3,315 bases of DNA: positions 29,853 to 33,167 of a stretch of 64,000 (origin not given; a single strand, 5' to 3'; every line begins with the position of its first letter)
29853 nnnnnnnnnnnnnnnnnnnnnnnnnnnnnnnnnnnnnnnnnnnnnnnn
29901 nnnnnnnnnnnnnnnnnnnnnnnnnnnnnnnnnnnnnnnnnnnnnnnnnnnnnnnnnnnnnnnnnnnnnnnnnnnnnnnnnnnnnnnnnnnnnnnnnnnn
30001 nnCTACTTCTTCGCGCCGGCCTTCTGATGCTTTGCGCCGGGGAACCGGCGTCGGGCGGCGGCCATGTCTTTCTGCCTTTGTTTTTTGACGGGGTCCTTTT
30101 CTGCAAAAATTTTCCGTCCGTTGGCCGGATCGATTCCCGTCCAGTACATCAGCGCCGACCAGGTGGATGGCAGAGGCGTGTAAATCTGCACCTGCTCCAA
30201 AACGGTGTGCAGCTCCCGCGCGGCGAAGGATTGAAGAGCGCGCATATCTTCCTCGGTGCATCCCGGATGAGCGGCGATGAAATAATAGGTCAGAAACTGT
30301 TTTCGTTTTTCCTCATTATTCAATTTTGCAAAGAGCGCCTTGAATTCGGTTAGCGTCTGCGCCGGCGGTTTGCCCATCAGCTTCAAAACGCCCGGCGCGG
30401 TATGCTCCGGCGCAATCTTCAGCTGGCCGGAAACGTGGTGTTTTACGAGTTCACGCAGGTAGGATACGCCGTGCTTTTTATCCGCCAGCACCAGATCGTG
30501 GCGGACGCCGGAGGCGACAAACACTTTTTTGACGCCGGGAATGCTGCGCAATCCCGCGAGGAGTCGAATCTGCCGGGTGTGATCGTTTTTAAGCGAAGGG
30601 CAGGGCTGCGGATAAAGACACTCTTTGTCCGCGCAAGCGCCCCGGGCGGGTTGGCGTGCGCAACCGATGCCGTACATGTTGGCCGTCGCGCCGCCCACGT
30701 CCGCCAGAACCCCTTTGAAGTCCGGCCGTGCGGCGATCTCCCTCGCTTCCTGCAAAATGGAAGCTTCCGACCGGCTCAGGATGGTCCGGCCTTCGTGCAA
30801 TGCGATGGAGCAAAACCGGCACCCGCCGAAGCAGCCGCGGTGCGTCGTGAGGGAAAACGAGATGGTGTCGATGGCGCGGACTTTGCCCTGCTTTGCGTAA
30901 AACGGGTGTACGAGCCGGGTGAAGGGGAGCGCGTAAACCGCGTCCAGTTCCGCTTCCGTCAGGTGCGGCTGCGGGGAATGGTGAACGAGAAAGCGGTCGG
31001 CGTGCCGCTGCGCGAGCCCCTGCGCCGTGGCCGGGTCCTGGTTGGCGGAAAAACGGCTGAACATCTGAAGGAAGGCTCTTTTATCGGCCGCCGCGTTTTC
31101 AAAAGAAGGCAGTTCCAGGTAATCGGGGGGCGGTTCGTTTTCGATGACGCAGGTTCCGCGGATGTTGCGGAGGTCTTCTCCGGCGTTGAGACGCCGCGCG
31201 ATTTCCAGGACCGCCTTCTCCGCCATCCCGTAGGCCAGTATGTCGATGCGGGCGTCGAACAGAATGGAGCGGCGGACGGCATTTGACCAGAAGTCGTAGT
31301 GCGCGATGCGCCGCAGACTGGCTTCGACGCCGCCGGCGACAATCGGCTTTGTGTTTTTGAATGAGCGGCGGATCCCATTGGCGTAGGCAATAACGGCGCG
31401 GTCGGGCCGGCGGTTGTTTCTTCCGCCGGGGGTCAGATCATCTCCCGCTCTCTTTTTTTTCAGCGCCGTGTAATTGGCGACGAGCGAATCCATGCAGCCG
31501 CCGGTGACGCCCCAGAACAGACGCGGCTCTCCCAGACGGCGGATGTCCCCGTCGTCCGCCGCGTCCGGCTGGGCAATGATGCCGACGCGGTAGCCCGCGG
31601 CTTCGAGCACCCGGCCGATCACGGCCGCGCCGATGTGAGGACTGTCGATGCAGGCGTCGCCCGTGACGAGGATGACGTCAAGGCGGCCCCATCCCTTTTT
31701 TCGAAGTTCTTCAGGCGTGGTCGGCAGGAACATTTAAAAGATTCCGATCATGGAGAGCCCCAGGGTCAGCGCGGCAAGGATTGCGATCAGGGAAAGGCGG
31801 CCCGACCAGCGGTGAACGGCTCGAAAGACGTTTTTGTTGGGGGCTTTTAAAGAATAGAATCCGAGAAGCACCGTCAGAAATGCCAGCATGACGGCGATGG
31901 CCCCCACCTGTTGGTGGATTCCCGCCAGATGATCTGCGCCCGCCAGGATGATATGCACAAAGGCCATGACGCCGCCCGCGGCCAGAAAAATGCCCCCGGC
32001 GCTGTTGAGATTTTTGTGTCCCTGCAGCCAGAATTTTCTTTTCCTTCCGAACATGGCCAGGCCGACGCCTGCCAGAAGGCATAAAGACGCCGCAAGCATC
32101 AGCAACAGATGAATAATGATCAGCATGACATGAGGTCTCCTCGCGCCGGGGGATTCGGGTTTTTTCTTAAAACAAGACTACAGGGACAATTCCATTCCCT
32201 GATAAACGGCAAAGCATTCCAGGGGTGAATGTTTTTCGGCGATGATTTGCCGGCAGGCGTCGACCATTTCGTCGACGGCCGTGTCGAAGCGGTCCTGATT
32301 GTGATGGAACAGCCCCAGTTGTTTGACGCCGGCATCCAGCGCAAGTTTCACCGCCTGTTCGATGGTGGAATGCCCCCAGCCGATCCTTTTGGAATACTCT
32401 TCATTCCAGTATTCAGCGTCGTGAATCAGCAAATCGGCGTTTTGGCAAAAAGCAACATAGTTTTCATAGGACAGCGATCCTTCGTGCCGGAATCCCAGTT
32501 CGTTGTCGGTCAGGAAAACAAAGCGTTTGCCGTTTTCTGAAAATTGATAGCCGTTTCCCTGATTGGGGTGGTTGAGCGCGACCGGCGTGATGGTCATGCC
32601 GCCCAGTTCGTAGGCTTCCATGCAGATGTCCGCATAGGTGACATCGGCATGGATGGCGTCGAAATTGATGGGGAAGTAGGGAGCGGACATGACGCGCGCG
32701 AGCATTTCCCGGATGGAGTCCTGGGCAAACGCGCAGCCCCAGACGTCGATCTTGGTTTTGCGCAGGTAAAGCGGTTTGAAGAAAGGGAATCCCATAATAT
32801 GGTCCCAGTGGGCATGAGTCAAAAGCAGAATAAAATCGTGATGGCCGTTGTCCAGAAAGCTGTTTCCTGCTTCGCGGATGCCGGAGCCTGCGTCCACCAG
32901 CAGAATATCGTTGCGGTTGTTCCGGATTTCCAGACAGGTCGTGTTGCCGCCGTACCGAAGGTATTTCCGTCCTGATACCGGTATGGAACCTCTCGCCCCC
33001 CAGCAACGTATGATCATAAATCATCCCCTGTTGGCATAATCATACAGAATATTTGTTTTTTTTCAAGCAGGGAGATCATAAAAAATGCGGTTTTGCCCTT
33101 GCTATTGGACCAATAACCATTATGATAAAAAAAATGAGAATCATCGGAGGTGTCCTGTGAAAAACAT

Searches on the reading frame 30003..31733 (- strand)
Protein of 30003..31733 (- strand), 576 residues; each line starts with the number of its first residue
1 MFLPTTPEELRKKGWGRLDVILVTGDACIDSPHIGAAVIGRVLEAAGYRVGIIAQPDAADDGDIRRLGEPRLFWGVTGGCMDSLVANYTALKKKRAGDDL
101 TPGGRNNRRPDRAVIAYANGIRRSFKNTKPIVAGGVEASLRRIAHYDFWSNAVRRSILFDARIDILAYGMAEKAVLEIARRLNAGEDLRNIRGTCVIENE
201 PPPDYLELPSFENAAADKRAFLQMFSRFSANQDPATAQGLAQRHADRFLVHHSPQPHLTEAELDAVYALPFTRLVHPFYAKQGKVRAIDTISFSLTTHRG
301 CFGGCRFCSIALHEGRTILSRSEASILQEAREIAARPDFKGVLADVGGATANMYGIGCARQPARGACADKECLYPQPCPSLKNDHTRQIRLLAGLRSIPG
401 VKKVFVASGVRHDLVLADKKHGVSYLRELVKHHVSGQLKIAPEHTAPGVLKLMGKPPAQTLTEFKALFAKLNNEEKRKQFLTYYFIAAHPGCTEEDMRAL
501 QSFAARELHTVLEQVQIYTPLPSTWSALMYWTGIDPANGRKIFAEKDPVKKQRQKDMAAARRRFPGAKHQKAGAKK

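Call 9: search_protein_families(library=pfam, proteins=[window:30003-31733:-])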
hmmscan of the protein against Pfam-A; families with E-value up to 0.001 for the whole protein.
window:30003-31733:- (576 aa): 2 families
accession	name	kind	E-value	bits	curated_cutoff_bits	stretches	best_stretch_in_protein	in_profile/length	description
PF08497.15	Radical_SAM_N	-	3.4e-116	388.2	25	1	2-294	1-301/301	Radical SAM N-terminal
PF04055.27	Radical_SAM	-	2.7e-08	34.6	29.5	1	297-502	3-164/166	Radical SAM superfamily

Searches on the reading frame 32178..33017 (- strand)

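Call 9: search_protein_families(library=pfam, proteins=[window:32178-33017:-])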
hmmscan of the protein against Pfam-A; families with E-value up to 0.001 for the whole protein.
window:32178-33017:- (279 aa): 2 families
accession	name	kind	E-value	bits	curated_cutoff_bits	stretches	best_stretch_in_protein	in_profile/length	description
PF12706.13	Lactamase_B_2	-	8.3e-20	71.7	27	1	39-239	3-200/200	Beta-lactamase superfamily domain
PF00753.33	Lactamase_B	-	2.7e-05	24.6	22.7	1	23-81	3-64/196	Metallo-beta-lactamase superfamily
